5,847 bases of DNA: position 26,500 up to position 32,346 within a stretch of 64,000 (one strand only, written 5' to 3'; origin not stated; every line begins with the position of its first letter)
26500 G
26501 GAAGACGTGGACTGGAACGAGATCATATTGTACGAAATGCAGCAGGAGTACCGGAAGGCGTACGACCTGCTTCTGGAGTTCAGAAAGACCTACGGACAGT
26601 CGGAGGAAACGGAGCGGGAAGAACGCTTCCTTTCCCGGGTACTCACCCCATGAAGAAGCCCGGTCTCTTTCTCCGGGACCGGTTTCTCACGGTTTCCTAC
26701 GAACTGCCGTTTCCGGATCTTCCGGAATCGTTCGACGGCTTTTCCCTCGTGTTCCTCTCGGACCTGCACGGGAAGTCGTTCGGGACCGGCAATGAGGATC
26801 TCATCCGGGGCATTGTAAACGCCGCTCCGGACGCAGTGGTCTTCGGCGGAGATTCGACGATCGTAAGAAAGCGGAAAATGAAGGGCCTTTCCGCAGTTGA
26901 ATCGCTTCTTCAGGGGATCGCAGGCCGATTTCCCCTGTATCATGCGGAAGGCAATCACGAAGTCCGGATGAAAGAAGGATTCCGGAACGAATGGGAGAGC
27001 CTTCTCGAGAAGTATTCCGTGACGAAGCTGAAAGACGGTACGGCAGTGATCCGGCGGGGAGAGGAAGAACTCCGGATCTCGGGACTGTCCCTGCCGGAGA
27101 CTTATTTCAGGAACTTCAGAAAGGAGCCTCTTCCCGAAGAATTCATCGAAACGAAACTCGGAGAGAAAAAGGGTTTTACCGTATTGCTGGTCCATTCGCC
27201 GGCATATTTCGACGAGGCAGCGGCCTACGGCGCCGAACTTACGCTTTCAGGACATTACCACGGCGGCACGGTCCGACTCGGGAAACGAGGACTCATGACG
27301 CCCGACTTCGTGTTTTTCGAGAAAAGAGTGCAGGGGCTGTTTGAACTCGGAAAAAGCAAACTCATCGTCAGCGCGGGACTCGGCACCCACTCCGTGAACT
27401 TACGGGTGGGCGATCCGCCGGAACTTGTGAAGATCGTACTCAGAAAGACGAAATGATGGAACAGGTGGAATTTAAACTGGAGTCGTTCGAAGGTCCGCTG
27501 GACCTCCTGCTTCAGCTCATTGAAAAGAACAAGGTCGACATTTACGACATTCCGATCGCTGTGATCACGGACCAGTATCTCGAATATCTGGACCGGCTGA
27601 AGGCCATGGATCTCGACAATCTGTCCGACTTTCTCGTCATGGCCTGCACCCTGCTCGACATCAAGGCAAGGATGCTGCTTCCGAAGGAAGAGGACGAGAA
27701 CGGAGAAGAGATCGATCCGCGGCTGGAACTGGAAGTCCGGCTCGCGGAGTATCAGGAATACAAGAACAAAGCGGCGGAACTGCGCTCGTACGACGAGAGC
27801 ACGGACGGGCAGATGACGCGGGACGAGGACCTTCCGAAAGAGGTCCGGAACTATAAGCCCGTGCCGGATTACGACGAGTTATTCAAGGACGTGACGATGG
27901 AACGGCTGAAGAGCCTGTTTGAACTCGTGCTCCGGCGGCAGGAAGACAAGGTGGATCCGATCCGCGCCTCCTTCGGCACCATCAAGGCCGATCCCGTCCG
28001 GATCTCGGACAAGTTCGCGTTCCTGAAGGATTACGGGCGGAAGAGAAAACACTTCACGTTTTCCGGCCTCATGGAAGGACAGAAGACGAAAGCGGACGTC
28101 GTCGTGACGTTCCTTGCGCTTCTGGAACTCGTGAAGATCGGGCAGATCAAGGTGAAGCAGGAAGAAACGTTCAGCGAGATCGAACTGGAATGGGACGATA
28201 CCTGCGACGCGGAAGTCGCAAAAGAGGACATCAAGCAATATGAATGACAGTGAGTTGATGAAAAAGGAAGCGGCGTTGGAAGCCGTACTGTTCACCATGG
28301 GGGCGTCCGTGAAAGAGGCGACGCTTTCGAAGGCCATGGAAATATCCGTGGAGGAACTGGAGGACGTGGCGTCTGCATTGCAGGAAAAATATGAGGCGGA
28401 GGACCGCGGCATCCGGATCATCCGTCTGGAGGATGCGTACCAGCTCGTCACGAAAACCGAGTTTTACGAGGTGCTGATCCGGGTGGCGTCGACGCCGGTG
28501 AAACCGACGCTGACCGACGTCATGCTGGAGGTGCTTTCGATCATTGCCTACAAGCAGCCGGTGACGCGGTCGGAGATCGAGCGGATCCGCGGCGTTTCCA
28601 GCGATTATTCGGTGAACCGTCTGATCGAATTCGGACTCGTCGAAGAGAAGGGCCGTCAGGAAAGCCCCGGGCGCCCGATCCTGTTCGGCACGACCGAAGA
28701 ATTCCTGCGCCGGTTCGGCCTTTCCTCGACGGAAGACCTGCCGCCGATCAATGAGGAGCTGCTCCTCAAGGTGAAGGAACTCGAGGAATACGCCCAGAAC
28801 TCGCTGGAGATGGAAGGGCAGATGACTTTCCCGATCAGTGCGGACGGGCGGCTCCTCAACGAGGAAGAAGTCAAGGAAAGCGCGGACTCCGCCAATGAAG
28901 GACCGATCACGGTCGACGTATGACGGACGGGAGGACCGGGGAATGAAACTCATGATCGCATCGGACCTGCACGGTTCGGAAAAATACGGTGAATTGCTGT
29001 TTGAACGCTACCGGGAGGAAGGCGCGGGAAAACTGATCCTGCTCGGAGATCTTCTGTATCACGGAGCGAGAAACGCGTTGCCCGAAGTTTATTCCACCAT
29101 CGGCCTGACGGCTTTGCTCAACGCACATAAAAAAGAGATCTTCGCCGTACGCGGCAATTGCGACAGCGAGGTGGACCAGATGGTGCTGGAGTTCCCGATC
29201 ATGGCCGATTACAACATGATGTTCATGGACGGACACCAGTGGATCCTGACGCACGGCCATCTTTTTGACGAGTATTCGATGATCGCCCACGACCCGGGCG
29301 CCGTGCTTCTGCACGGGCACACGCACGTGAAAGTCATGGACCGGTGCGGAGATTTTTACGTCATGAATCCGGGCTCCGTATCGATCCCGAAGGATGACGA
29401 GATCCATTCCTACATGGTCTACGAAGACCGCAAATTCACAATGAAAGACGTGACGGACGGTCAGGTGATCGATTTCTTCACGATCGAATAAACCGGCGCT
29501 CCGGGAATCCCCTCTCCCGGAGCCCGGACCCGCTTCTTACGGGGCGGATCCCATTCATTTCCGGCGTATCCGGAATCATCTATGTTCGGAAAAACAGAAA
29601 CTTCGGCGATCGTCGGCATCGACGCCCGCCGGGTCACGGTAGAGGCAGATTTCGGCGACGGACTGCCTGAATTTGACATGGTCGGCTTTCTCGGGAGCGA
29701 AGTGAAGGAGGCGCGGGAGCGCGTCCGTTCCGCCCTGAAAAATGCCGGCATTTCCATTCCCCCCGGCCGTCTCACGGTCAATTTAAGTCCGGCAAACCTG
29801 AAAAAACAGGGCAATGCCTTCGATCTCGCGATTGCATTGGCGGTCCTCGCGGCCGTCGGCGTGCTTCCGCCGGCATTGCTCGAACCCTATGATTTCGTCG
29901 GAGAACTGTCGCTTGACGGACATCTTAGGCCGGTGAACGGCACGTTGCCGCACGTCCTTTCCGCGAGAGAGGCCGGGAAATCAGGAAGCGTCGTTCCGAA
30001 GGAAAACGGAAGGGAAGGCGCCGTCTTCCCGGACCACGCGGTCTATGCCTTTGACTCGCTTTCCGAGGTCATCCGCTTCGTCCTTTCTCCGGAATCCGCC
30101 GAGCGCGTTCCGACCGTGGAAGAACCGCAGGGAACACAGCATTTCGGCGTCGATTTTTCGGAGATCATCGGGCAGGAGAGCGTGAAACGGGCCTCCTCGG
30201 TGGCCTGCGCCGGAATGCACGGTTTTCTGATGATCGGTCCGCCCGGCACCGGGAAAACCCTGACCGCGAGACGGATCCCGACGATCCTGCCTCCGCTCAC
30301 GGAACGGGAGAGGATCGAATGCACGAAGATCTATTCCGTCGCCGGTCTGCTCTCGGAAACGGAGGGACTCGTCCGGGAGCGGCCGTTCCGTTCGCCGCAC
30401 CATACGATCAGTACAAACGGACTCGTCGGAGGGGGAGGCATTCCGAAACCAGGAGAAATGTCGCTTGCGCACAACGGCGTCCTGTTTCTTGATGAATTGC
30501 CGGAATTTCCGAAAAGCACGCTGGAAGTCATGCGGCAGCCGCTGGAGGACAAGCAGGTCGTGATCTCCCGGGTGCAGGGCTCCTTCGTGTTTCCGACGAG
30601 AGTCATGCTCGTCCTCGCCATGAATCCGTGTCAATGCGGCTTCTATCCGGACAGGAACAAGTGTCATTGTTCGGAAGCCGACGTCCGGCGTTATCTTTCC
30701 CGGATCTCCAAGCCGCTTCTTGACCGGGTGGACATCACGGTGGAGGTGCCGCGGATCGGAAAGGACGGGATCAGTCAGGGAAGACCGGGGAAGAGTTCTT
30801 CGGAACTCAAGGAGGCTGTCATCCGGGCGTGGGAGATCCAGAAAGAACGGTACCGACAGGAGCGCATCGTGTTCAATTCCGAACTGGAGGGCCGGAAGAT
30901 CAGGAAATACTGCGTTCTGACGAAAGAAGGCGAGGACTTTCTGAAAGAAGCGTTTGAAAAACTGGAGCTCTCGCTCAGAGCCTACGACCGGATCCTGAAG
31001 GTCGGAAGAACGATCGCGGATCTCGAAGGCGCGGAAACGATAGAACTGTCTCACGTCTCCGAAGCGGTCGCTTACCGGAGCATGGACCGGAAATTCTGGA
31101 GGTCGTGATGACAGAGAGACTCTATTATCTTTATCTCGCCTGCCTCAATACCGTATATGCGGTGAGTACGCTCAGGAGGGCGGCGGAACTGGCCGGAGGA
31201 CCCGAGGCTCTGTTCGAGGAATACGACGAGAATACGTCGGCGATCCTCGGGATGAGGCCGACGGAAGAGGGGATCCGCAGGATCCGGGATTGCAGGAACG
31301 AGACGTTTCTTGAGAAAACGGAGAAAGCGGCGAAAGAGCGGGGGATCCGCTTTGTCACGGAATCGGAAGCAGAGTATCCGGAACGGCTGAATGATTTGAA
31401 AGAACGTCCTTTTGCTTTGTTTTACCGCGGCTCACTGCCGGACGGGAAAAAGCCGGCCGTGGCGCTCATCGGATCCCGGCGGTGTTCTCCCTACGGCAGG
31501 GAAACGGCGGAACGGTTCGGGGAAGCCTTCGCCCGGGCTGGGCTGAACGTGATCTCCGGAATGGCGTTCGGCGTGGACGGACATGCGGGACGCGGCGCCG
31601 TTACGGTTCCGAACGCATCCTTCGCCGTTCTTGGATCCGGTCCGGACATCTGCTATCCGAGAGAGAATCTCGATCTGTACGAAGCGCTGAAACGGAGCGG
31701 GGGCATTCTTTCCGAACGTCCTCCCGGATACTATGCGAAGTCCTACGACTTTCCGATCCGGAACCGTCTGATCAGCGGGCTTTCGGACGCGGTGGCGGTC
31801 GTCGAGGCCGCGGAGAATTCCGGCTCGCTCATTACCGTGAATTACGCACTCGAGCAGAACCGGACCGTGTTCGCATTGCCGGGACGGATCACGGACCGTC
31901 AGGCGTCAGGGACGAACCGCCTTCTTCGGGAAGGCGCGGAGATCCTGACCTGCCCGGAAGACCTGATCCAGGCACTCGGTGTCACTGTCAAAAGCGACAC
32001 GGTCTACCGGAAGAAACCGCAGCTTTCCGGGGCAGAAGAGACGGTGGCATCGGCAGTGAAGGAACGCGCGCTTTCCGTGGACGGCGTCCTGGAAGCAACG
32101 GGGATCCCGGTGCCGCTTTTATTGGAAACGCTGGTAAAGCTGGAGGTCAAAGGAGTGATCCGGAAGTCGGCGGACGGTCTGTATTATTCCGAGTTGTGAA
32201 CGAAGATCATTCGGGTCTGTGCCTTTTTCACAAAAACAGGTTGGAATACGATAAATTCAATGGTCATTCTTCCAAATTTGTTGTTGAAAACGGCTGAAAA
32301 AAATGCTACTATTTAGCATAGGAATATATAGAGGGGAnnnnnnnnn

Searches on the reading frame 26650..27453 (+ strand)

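Call 11: search_protein_families(library=pfam, proteins=[window:26650-27453:+], max_evalue=0.001)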
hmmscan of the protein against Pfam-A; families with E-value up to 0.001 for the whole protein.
window:26650-27453:+ (268 aa): 1 family
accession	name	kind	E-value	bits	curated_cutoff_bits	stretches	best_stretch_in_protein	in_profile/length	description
PF00149.33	Metallophos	-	3.4e-08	34.6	21.5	1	33-204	3-189/191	Calcineurin-like phosphoesterase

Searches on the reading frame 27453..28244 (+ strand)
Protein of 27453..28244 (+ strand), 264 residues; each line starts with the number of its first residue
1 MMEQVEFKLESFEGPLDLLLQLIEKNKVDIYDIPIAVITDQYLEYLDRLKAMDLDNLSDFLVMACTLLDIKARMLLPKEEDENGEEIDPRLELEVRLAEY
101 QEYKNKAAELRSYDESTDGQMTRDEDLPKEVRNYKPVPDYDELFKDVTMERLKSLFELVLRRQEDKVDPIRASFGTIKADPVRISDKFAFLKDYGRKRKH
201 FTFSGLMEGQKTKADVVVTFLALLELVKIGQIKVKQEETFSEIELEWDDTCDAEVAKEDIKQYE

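Call 11: search_protein_families(library=pfam, proteins=[window:27453-28244:+], max_evalue=0.001)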
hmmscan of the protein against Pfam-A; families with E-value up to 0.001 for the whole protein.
window:27453-28244:+ (264 aa): 1 family
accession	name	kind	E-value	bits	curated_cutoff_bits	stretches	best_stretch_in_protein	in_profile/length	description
PF02616.19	SMC_ScpA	-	6.6e-31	108.5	24.6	1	22-247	1-231/232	Segregation and condensation protein ScpA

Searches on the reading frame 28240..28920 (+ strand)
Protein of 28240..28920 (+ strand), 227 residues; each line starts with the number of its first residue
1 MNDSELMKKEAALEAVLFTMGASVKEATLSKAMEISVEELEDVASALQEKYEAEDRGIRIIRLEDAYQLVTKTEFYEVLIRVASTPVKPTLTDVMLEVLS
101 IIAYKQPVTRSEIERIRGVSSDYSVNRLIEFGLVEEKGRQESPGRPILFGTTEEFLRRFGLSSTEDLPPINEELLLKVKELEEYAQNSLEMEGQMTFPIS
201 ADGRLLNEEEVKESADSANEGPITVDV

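Call 11: search_protein_families(library=pfam, proteins=[window:28240-28920:+], max_evalue=0.001)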
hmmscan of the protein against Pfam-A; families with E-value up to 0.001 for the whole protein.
window:28240-28920:+ (227 aa): 1 family
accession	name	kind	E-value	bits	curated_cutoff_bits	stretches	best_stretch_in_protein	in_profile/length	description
PF04079.22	SMC_ScpB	-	1.4e-54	184.4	27.4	1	12-170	2-160/160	Segregation and condensation complex subunit ScpB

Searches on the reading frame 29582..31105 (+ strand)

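Call 11: search_protein_families(library=pfam, proteins=[window:29582-31105:+], max_evalue=0.001)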
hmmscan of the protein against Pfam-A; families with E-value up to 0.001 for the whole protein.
window:29582-31105:+ (508 aa): 8 families
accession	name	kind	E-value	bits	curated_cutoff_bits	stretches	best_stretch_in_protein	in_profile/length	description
PF01078.27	Mg_chelatase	-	1.8e-86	289.3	20.3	1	191-393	1-203/207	Magnesium chelatase, subunit ChlI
PF13541.12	ChlI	-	6.7e-40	136.2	27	1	20-142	1-121/121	Subunit ChlI of Mg-chelatase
PF13335.12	Mg_chelatase_C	-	1.2e-31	109.6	26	1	404-499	2-94/94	Magnesium chelatase, subunit ChlI C-terminal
PF07728.20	AAA_5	-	1.8e-07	31.7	22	1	215-351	2-125/139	AAA domain (dynein-related subfamily)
PF00158.32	Sigma54_activat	-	3.1e-05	24.2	20.2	0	289-348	85-142/168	Sigma-54 interaction domain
PF00493.29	MCM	-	0.00012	21.7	23.3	0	289-359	113-183/224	MCM P-loop domain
PF00004.35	AAA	-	0.00027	21.8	21.2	0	216-266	2-48/131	ATPase family associated with various cellular activities (AAA)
PF05362.19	Lon_C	-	0.001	19.2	21.1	0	18-152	43-182/205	Lon protease (S16) C-terminal proteolytic domain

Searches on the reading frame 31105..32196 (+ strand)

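Call 11: search_protein_families(library=pfam, proteins=[window:31105-32196:+], max_evalue=0.001)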
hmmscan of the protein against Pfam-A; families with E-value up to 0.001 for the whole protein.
window:31105-32196:+ (364 aa): 3 families
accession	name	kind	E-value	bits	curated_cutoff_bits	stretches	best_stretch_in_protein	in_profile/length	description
PF02481.21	DNA_processg_A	-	1.7e-68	230.4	29.6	1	77-282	3-211/212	DNA recombination-mediator protein A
PF17782.7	DprA_WH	-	4.6e-06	27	22.9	1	303-358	6-61/61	DprA winged helix domain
PF18306.6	LDcluster4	-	7.5e-05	22.8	26.3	0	117-166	2-52/151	SLOG cluster4 family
